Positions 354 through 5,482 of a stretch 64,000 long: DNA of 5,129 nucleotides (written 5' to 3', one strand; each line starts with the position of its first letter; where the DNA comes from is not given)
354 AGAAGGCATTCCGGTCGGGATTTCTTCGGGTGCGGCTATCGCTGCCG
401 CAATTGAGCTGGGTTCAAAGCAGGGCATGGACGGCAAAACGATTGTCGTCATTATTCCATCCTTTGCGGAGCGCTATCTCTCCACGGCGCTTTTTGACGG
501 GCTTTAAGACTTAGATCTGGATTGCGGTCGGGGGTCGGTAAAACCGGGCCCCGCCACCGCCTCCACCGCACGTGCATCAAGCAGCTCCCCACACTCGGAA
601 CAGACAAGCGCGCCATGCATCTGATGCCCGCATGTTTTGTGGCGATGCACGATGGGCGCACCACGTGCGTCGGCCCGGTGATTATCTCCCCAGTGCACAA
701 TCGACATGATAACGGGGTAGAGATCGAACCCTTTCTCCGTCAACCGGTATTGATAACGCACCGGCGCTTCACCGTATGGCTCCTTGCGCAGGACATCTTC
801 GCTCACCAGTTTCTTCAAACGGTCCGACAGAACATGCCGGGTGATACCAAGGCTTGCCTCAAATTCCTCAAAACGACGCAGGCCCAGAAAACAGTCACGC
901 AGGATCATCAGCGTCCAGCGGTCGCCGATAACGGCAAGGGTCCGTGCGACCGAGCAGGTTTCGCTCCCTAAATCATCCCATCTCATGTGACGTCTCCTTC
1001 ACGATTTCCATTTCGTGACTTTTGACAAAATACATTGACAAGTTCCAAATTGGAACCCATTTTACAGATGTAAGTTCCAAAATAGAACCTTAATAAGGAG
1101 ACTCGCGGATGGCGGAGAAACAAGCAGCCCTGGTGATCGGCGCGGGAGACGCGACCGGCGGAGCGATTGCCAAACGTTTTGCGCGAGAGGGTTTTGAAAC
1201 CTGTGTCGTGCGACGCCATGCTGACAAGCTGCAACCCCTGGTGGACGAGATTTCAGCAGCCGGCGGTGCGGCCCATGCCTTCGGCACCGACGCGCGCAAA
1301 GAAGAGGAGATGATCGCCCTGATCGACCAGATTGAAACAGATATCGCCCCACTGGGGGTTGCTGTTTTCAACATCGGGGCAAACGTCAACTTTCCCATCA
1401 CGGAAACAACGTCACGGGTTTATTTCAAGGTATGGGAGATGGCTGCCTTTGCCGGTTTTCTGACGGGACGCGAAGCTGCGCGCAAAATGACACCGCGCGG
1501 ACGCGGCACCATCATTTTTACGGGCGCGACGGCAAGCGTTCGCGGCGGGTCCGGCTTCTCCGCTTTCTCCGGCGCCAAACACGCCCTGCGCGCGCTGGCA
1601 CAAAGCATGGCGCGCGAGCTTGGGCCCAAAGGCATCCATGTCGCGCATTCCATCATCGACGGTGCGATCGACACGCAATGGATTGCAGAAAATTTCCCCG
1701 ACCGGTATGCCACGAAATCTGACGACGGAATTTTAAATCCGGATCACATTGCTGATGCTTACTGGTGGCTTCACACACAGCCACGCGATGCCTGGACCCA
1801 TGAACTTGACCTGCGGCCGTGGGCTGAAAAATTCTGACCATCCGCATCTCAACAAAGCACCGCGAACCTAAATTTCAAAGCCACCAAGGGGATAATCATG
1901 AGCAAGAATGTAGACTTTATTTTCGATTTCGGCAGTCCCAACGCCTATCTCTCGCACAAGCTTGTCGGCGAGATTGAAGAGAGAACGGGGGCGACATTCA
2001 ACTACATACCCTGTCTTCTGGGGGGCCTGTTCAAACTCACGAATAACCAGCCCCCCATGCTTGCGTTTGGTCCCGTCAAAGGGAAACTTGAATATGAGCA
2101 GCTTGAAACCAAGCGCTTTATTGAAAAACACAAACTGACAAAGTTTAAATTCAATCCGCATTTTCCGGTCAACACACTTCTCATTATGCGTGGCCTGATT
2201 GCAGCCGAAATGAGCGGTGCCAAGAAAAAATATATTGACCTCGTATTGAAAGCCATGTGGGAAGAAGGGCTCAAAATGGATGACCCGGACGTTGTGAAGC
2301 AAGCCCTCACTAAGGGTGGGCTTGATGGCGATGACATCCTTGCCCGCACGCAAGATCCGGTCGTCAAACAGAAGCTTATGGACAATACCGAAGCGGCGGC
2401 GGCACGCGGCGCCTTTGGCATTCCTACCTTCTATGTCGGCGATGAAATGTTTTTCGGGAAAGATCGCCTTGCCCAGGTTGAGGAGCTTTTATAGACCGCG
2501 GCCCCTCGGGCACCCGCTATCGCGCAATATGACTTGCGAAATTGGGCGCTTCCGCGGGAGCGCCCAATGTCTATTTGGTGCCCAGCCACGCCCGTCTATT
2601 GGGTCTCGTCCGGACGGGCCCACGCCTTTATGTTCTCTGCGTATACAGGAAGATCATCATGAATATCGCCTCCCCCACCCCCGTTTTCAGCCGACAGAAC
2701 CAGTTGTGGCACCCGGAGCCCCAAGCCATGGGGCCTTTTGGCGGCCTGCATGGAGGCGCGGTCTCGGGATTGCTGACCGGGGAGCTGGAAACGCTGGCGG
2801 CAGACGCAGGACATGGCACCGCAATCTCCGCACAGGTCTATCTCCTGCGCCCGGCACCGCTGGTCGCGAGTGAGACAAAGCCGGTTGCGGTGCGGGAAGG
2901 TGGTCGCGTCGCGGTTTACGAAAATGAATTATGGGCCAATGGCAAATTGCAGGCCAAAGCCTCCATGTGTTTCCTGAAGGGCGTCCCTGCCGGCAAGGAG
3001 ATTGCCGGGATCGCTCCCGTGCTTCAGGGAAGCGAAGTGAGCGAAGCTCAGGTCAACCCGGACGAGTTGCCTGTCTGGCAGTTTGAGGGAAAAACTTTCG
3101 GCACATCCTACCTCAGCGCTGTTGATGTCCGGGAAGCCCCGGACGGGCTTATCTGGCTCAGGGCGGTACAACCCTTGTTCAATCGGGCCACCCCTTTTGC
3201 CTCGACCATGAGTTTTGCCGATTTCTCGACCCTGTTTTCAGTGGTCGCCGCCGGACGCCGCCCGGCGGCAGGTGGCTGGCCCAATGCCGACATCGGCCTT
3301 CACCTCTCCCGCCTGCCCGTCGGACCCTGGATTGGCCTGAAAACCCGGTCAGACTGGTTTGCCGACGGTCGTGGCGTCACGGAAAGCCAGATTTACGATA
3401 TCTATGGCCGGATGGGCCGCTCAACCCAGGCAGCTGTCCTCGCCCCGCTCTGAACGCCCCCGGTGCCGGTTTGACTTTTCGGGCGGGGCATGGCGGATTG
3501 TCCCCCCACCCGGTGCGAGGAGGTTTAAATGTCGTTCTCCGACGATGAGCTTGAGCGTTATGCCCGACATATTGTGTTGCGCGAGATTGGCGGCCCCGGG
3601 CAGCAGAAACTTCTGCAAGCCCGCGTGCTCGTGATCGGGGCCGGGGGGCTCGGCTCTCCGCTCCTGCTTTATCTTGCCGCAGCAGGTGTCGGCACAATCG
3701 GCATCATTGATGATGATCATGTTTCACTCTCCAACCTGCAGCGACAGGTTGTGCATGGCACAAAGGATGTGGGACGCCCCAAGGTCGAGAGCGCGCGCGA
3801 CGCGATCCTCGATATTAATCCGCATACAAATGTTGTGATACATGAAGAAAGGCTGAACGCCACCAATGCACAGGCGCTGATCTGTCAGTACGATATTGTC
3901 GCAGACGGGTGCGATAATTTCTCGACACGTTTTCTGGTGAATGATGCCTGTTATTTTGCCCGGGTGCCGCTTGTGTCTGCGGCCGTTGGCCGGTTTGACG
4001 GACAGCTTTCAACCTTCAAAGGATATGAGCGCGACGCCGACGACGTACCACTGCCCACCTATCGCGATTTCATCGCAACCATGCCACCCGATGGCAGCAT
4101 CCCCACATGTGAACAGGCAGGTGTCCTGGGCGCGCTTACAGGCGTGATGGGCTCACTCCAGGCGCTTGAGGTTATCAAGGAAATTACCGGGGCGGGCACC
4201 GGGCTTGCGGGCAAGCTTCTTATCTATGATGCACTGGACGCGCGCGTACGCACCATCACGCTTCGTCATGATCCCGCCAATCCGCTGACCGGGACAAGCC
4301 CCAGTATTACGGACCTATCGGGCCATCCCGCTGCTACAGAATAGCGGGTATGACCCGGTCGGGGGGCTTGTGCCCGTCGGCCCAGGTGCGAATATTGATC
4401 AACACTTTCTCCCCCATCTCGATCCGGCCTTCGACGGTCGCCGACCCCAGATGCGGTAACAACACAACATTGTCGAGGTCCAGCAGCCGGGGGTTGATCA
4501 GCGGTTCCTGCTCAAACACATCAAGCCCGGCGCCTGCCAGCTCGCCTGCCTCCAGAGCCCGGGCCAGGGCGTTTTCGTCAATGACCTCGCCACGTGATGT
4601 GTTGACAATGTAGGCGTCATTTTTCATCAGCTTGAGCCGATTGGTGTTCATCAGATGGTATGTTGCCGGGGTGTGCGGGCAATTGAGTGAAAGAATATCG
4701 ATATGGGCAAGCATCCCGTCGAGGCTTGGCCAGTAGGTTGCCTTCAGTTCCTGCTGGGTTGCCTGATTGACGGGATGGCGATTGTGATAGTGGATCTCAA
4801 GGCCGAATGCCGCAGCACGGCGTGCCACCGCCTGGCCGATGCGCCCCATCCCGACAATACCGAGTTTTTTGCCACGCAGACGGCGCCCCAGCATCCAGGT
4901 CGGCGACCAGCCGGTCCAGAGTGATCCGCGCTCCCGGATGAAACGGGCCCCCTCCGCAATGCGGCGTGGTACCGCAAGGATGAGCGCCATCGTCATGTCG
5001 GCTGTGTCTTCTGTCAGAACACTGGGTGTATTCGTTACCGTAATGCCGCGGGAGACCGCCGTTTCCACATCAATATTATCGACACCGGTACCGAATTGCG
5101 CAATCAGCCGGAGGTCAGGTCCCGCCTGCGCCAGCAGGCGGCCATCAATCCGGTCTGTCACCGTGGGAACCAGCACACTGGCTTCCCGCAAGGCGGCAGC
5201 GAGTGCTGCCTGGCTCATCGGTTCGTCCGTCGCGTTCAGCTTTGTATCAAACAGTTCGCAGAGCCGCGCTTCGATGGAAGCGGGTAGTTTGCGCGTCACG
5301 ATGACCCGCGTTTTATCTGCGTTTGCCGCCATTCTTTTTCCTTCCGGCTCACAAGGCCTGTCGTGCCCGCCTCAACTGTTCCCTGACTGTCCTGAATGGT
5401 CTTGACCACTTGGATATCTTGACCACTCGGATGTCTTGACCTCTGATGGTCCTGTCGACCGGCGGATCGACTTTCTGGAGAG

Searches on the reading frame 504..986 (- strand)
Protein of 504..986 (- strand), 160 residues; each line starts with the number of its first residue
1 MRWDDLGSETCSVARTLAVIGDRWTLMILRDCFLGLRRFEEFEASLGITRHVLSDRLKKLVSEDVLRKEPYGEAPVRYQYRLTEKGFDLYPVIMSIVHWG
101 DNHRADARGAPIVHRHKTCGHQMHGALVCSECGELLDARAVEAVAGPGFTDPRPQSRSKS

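Call 39: search_protein_families(library=ncbifam, proteins=[window:504-986:-])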
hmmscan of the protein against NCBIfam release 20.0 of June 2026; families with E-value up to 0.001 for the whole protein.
window:504-986:- (160 aa): 2 families
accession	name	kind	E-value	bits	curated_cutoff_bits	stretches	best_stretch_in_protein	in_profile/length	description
NF047364.1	redox_TF_RrpB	exception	5e-15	55.6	175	1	10-104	4-104/105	MarR family transcription factor RrpB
NF047367.1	redox_TF_RrpA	exception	1.1e-08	35.3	185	1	9-104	4-101/101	MarR family transcription factor RrpA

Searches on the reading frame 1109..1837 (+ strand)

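Call 65: search_protein_families(library=ncbifam, proteins=[window:1109-1837:+])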
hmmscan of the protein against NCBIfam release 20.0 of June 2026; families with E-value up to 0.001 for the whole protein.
window:1109-1837:+ (242 aa): 195 families (the best 25 are shown)
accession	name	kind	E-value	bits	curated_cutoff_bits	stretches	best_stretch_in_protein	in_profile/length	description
NF005559.1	PRK07231.1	subfamily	1.6e-28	99.9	215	1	3-197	3-196/249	glucose 1-dehydrogenase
NF005681.0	PRK07478.1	subfamily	1.5e-25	90.1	267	1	4-193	6-196/254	SDR family oxidoreductase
TIGR02415.1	23BDH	subfamily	4.5e-25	88.5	304.35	1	6-190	2-186/254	acetoin reductase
TIGR01963.1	PHB_DH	subfamily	1.5e-24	86.7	307.05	1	5-202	2-198/255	3-hydroxybutyrate dehydrogenase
NF005495.0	PRK07109.1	subfamily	2.8e-24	86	264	1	2-220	6-226/334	SDR family oxidoreductase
NF009093.0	PRK12429.1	subfamily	3.9e-24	85.3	258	1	2-203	3-203/259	3-hydroxybutyrate dehydrogenase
NF009466.0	PRK12826.1-2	subfamily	4.1e-24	85.4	222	1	4-222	3-226/248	3-oxoacyl-ACP reductase FabG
NF009050.0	PRK12384.1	equivalog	8.9e-24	84.5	307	1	4-204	2-204/259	sorbitol-6-phosphate dehydrogenase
NF006394.0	PRK08643.1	equivalog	4.1e-23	82.1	381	1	4-189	3-188/257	(S)-acetoin forming diacetyl reductase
NF004778.0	PRK06124.1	equivalog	9e-23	81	303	1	3-190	10-196/256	SDR family oxidoreductase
NF005672.0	PRK07454.1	equivalog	9e-23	80.7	234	1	3-239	5-238/241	SDR family oxidoreductase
TIGR01830.1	3oxo_ACP_reduc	equivalog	1e-22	81.1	297.75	1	7-191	1-185/239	3-oxoacyl-[acyl-carrier-protein] reductase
NF004203.0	PRK05653.2-4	subfamily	1.2e-22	80.5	313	1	3-194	5-196/260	3-oxoacyl-ACP reductase FabG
NF005446.0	PRK07035.1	equivalog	2.7e-22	79.2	373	1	5-192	12-199/255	SDR family oxidoreductase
NF004791.0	PRK06138.1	equivalog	1.8e-21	76.6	312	1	4-197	5-196/252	SDR family oxidoreductase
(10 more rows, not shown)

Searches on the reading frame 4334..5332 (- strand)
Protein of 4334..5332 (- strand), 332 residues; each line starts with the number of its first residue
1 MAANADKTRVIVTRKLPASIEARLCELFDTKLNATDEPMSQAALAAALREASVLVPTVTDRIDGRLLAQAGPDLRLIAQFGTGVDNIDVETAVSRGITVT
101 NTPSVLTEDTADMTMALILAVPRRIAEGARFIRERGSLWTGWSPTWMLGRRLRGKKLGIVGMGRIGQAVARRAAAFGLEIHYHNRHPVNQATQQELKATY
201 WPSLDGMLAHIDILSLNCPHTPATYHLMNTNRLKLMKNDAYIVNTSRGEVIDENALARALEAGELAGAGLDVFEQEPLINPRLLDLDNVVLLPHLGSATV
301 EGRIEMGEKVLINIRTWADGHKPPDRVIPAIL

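Call 39: search_protein_families(library=ncbifam, proteins=[window:4334-5332:-])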
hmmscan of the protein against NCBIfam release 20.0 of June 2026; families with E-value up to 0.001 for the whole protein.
window:4334-5332:- (332 aa): 24 families
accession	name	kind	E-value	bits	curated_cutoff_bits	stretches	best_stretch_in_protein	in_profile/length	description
NF009714.1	PRK13243.1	equivalog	2e-95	319.9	455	1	7-327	2-322/332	glyoxylate reductase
TIGR01327.1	PGDH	equivalog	4.2e-67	227.1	454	1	36-322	26-305/525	phosphoglycerate dehydrogenase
NF011938.0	PRK15409.1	equivalog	2.4e-66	224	492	1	7-314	2-305/324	glyoxylate/hydroxypyruvate reductase GhrB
NF005069.0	PRK06487.1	equivalog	6.9e-52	176.5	448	1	42-321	40-314/320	2-hydroxyacid dehydrogenase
NF008759.0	PRK11790.1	equivalog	9.7e-49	166.1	404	1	7-318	11-317/410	phosphoglycerate dehydrogenase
NF006263.0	PRK08410.1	equivalog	4.5e-47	160.9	389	1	63-320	54-309/311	D-2-hydroxyacid dehydrogenase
NF041369.1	Dhydh_Halo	equivalog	1.6e-43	149.1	400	1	77-327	59-304/305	D-2-hydroxyacid dehydrogenase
NF005750.0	PRK07574.1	equivalog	1.4e-42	146.2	329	1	71-301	112-340/386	NAD-dependent formate dehydrogenase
NF005387.0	PRK06932.1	equivalog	2.9e-39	134.9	492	1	49-317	43-309/314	2-hydroxyacid dehydrogenase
NF001309.0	PRK00257.1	equivalog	4.5e-35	121.3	434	2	149-317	111-277/379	4-phosphoerythronate dehydrogenase PdxB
NF000492.1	vanH_gen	exception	1.1e-33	116.6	540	1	24-277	17-256/312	D-lactate dehydrogenase VanH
NF000112.1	vanH-Amyco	exception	1.1e-31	110.3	625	1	27-277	49-285/348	VanH-AOV family D-lactate dehydrogenase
NF000151.1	vanH-Ac1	exception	4.1e-30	105.3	750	1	35-277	64-292/351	D-lactate dehydrogenase VanH-Ac1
NF000128.1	vanH-Sc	exception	1.8e-29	102.9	650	1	65-277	80-276/337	D-lactate dehydrogenase VanH-Sc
NF006374.0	PRK08605.1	subfamily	2.1e-27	96.1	356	1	74-279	70-269/332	D-lactate dehydrogenase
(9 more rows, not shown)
